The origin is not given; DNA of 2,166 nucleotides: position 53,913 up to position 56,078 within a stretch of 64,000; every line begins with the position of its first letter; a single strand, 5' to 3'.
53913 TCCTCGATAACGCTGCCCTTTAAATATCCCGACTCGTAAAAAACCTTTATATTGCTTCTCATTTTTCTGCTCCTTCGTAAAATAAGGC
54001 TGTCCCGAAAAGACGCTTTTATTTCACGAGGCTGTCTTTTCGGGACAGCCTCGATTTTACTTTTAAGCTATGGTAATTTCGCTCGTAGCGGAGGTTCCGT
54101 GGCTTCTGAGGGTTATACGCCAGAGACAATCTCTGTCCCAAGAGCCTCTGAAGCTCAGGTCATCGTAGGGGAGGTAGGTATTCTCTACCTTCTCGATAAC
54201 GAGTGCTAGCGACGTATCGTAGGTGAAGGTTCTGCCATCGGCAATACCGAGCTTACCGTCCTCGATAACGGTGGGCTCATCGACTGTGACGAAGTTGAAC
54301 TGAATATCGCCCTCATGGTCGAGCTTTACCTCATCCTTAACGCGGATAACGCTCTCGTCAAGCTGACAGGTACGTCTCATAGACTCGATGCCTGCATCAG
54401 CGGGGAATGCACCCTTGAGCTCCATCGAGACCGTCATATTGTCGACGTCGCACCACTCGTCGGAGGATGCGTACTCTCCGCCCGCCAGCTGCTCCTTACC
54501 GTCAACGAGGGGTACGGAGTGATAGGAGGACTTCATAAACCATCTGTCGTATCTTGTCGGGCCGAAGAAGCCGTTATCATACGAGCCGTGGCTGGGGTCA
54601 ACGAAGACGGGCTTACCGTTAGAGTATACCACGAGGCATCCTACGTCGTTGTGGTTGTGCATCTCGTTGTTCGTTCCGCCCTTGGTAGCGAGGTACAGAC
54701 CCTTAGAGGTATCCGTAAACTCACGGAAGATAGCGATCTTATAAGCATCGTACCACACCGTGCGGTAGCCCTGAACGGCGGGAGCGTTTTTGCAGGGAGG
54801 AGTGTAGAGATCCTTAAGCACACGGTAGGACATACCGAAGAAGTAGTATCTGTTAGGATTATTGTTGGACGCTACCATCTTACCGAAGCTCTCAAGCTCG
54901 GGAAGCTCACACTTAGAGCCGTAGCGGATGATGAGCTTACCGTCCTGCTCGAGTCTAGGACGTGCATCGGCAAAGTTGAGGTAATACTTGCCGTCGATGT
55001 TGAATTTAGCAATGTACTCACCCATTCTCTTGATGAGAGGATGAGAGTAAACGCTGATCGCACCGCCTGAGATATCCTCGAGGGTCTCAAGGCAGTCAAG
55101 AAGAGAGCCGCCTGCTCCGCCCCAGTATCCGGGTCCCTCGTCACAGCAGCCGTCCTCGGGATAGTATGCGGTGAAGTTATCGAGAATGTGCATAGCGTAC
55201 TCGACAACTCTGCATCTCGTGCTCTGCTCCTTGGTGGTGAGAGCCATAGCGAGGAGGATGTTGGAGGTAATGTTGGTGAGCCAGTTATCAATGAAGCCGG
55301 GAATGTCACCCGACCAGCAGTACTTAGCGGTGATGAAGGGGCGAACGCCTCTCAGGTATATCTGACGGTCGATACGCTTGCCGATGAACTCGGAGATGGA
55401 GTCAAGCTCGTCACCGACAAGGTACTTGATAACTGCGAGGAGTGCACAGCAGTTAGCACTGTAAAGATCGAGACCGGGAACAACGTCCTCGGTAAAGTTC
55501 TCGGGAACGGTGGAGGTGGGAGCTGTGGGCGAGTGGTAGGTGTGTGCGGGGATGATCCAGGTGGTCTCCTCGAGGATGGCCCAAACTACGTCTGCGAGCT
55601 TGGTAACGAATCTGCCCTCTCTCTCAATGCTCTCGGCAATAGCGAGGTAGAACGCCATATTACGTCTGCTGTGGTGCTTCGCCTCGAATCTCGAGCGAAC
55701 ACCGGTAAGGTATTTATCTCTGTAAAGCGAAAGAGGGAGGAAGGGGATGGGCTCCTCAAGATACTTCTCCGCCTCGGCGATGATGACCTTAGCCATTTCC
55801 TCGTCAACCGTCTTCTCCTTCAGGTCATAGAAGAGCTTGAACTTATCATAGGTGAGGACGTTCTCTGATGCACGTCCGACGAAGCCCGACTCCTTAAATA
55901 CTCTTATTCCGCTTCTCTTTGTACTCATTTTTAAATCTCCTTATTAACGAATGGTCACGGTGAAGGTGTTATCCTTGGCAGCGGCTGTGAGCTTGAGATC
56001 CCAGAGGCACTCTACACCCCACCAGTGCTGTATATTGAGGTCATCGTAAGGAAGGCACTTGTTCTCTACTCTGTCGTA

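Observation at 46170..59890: Six tandem, intact, leaderless paralogues of a ~615-aa heparinase II/III-like protein, co-oriented with a GH20-like gene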

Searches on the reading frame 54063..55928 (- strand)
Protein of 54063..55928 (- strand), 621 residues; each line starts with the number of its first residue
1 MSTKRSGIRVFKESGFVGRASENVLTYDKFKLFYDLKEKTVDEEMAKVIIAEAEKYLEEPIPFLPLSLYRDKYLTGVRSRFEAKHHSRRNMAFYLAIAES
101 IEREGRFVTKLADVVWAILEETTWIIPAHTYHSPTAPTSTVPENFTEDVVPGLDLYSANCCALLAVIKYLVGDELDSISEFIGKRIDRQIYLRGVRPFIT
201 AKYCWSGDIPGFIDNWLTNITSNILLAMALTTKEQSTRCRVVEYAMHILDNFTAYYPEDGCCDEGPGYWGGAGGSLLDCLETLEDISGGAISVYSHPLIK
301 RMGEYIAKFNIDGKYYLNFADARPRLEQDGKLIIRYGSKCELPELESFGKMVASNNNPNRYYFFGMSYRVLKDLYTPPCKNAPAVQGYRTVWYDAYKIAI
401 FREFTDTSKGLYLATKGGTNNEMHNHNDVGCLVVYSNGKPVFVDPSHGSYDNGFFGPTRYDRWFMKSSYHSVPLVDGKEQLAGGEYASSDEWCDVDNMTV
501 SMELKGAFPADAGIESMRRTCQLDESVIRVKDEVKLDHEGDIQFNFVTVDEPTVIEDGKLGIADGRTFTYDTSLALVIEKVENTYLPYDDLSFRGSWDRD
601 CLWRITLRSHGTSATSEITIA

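Call 5: search_protein_families(library=pfam, proteins=[window:54063-55928:-], max_evalue=0.01)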
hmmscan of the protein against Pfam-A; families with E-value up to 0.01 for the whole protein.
window:54063-55928:- (621 aa): 1 family
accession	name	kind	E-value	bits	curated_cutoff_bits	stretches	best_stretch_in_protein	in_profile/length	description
PF07940.18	Hepar_II_III_C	-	1.3e-06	28.6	24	1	414-549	25-166/237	Heparinase II/III-like, C-terminal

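Call 6: search_protein_families(library=ncbifam, proteins=[window:54063-55928:-], max_evalue=0.01)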
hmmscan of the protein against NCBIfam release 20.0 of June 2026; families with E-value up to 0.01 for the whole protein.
window:54063-55928:- (621 aa): 0 families

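Call 11: find_homologous_proteins(query=window:54063-55928:-, max_evalue=0.00001)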
Query window:54063-55928:- (621 aa): 914 proteins with E <= 0.00001 among 8000 candidates; the best 120 are listed.
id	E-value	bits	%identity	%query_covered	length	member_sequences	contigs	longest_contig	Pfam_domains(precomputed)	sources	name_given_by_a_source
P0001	0.0e+0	1461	100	100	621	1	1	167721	PF07940.19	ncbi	-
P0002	0.0e+0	1270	86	100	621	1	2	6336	-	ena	-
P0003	0.0e+0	1063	72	100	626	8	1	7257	-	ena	-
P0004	0.0e+0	1057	72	100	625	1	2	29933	-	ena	-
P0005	8.6e-293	990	70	97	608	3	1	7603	PF07940.19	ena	-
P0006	6.0e-286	968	65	99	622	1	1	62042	PF07940.19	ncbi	-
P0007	1.2e-281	954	64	100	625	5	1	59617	PF07940.19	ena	-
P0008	3.4e-277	939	63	99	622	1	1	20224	PF07940.19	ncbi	-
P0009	4.5e-273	925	64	99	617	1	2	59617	PF07940.19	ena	-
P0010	6.3e-273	925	63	99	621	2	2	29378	PF07940.19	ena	-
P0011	2.2e-271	920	63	99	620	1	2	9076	PF07940.19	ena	-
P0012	2.2e-271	920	62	99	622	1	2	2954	-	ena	-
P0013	2.5e-271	920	63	99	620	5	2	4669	PF07940.19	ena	-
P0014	1.2e-270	917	64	99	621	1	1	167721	-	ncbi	-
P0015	8.3e-269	911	62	99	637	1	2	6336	-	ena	-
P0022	1.3e-256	871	60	99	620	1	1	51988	PF07940.19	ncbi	-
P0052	5.4e-225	766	54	99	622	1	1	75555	PF07940.19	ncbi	-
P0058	1.1e-217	742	53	99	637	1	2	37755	-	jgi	-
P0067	7.1e-204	697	51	99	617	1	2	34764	PF07940.19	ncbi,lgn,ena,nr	ncbi:MAG: heparinase II/III family protein [Clostridia bacterium]|nr:heparinase II/III family protei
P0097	5.0e-189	648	49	97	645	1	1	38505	-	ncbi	-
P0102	3.9e-187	641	48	99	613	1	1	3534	-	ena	-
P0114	2.0e-178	613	46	99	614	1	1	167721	-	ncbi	-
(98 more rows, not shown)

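Call 17: find_encoding_contigs(protein=P0007, flank=10000, max_places=3)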
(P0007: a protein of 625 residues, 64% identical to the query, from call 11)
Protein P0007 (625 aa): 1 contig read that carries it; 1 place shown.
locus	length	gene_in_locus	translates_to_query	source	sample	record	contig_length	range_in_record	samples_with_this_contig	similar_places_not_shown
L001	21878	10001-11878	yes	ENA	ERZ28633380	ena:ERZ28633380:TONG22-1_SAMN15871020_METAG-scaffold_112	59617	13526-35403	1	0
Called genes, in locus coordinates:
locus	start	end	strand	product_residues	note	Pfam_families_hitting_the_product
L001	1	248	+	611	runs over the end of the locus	-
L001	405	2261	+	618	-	PF07940:Hepar_II_III_C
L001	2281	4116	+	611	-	-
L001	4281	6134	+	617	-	PF07940:Hepar_II_III_C (weak)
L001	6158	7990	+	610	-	-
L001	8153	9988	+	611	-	-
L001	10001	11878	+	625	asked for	PF07940:Hepar_II_III_C (weak)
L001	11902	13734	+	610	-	-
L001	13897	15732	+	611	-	-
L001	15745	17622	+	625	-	PF07940:Hepar_II_III_C (weak)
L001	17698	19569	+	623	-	PF07940:Hepar_II_III_C (weak)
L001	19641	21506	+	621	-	-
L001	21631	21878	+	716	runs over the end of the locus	PF02838:Glyco_hydro_20b (weak), PF00728:Glyco_hydro_20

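Call 18: find_encoding_contigs(protein=P0001, flank=10000, max_places=2)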
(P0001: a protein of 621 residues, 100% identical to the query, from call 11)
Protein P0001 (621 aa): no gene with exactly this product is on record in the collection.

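Call 19: find_encoding_contigs(protein=P0006, flank=10000, max_places=2)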
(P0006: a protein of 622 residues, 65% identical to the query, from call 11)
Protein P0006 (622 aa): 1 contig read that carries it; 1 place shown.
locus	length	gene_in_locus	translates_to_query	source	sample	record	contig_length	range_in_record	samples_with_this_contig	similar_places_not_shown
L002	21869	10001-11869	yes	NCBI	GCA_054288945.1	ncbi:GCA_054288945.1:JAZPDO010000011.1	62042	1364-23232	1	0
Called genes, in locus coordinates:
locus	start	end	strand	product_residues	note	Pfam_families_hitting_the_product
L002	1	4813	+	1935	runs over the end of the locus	-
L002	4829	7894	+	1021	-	-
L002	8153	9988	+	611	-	-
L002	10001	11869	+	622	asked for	PF07940:Hepar_II_III_C (weak)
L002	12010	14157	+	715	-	PF02838:Glyco_hydro_20b (weak), PF00728:Glyco_hydro_20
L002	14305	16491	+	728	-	PF02838:Glyco_hydro_20b, PF00728:Glyco_hydro_20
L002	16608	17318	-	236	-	PF02311:AraC_binding (weak), PF07883:Cupin_2, PF00165:HTH_AraC (faint), PF12833:HTH_18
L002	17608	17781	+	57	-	-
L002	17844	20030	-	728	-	PF16875:Glyco_hydro_36N, PF02065:Melibiase, PF16874:Glyco_hydro_36C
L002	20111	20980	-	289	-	PF12833:HTH_18, PF00165:HTH_AraC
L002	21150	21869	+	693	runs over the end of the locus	PF02065:Melibiase, PF01055:Glyco_hydro_31_2nd (weak)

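Call 25: find_encoding_contigs(protein=P0004, flank=10000, max_places=2)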
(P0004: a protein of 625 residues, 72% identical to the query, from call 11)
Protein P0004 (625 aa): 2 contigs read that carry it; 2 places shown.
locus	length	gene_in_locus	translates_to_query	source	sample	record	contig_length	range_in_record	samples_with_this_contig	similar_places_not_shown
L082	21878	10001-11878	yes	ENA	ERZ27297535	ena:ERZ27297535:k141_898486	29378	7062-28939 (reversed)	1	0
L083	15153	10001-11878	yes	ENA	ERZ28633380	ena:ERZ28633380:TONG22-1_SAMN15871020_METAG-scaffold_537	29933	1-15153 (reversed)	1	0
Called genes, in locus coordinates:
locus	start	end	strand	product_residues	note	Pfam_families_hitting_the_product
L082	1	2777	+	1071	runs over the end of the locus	?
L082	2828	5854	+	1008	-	-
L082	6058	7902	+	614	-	PF07940:Hepar_II_III_C (weak)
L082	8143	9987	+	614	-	PF07940:Hepar_II_III_C (weak)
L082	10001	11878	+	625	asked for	-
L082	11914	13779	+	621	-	PF07940:Hepar_II_III_C (weak)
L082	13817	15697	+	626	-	PF07940:Hepar_II_III_C (weak)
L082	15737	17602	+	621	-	PF07940:Hepar_II_III_C (weak)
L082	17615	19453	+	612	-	PF07940:Hepar_II_III_C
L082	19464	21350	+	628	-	PF07940:Hepar_II_III_C (weak)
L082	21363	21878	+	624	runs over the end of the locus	PF07940:Hepar_II_III_C (weak)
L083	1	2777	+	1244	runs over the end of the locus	-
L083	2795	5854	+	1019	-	-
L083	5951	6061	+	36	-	-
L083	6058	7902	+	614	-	PF07940:Hepar_II_III_C (weak)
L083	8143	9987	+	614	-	PF07940:Hepar_II_III_C (weak)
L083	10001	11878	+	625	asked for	-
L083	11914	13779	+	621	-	PF07940:Hepar_II_III_C (weak)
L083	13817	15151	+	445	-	?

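Call 26: find_encoding_contigs(protein=P0052, flank=10000, max_places=2)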
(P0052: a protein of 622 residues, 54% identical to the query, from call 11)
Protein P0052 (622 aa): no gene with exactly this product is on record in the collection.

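Call 27: find_encoding_contigs(protein=P0022, flank=10000, max_places=2)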
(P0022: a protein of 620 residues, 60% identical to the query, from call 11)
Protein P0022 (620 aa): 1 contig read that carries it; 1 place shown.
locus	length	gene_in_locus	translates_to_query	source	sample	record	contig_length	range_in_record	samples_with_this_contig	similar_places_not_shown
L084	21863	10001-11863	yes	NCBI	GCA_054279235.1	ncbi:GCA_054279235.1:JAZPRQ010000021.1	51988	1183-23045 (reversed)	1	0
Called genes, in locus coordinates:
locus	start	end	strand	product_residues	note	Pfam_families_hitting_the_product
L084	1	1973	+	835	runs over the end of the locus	-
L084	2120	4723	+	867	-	-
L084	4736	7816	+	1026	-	-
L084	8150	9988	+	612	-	PF07940:Hepar_II_III_C (weak)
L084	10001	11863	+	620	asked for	PF07940:Hepar_II_III_C (weak)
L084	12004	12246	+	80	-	PF01155:HypA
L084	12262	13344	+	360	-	PF00037:Fer4 (faint), PF12797:Fer4_2 (faint), PF14697:Fer4_21 (weak), PF12837:Fer4_6 (faint), PF12838:Fer4_7 (weak)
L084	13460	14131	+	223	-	PF03308:MeaB (faint), PF02492:cobW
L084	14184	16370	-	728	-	PF16875:Glyco_hydro_36N, PF02065:Melibiase, PF16874:Glyco_hydro_36C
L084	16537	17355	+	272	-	PF03629:SASA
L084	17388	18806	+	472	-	PF00324:AA_permease, PF13520:AA_permease_2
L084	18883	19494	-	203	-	PF02661:Fic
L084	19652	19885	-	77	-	PF01381:HTH_3 (weak)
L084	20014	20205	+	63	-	-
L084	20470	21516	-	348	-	PF02661:Fic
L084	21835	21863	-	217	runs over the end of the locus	-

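Call 34: list_cluster_members(proteins=[window:54063-55928:-, window:48379-50214:-, window:46170-48338:-, window:59992-63054:-, window:55944-57782:-])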
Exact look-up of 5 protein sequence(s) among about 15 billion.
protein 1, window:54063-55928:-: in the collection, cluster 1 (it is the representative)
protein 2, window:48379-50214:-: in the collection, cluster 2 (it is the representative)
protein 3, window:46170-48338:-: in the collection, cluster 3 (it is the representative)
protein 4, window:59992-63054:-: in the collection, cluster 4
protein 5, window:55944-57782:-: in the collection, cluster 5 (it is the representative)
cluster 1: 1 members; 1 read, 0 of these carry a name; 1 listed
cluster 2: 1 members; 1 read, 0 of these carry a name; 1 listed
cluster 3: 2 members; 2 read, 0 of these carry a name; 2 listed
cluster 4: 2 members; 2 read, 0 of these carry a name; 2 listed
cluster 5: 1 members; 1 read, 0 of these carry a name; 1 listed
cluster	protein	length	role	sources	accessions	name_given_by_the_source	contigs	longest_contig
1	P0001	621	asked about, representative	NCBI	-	-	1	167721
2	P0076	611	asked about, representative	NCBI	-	-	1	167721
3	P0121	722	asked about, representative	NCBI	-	-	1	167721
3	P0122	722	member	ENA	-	-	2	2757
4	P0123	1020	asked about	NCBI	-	-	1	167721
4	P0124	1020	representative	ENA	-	-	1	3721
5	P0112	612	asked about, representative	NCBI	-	-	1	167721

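Call 74: search_protein_families(library=padloc, proteins=[window:54063-55928:-], max_evalue=0.01)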
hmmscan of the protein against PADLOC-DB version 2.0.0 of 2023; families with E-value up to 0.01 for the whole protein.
window:54063-55928:- (621 aa): 0 families

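Call 100: find_encoding_contigs(protein=P0058, flank=10000, max_places=1)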
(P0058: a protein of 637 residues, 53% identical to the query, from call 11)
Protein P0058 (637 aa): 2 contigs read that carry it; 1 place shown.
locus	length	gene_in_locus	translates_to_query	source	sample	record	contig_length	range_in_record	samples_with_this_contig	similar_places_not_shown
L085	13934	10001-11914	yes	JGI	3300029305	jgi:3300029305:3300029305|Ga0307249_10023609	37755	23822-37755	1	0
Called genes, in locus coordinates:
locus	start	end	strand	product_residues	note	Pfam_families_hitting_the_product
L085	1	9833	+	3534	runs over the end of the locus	-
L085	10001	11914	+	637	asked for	-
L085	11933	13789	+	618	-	PF07940:Hepar_II_III_C (weak)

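Call 101: find_encoding_contigs(protein=P0067, flank=10000, max_places=1)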
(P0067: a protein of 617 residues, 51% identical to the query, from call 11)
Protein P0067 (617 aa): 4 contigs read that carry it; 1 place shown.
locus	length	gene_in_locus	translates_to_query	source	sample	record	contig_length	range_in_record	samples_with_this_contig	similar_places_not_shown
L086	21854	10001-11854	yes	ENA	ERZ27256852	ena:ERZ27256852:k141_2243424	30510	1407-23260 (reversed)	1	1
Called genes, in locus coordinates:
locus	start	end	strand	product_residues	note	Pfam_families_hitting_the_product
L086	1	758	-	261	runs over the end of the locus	PF00106:adh_short, PF08659:KR (weak), PF13561:adh_short_C2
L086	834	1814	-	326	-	PF01207:Dus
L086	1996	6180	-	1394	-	-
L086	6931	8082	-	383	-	PF00149:Metallophos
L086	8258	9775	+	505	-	PF02384:N6_Mtase (weak), PF05175:MTS (weak), PF07669:Eco57I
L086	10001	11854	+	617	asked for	PF07940:Hepar_II_III_C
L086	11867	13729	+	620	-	PF07940:Hepar_II_III_C (weak)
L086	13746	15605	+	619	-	PF07940:Hepar_II_III_C (weak)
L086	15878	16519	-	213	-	PF14681:UPRTase, PF00156:Pribosyltran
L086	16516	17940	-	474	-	PF00860:Xan_ur_permease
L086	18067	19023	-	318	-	PF03547:Mem_trans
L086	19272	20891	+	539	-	PF02690:Na_Pi_cotrans, PF01895:PhoU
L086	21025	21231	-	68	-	-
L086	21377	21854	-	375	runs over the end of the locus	-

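Call 102: find_encoding_contigs(protein=P0097, flank=10000, max_places=1)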
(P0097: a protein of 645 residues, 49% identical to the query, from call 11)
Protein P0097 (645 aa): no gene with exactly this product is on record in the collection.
